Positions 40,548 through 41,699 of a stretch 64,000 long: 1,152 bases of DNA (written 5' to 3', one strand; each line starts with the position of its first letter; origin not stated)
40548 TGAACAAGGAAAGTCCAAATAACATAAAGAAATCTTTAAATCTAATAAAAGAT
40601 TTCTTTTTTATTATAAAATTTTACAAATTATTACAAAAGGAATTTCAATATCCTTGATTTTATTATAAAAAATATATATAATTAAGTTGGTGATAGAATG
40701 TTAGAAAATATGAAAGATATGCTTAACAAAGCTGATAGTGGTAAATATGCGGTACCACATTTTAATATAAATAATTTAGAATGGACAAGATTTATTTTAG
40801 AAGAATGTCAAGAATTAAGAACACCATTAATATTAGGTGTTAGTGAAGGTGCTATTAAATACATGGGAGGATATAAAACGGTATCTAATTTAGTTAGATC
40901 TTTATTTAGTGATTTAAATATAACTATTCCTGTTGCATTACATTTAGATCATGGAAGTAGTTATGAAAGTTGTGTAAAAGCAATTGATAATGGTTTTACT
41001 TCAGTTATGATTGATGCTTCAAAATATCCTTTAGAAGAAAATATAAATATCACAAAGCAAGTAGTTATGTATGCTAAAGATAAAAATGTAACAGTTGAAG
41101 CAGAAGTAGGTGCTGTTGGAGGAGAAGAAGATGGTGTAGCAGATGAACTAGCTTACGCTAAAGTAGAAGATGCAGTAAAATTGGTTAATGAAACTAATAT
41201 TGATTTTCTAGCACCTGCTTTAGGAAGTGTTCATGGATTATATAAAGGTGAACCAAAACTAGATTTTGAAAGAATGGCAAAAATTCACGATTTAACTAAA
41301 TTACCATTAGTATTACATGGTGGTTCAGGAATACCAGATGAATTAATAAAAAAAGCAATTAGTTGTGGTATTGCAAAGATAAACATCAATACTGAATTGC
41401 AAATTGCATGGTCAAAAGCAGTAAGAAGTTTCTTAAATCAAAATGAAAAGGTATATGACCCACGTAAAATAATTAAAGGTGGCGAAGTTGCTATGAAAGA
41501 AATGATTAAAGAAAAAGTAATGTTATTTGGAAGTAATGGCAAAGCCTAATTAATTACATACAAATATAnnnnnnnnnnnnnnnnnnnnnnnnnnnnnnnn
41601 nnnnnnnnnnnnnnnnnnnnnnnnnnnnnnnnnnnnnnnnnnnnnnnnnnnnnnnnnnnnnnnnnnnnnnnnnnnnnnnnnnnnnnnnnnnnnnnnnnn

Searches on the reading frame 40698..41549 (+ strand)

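Call 18: search_protein_families(library=pfam, proteins=[window:40698-41549:+], max_evalue=0.0001)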
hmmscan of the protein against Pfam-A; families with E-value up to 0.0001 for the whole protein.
window:40698-41549:+ (283 aa): 1 family
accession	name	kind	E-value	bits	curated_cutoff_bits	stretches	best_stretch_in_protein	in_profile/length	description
PF01116.26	F_bP_aldolase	-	3.3e-106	355.3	25.5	1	4-282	2-277/277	Fructose-bisphosphate aldolase class-II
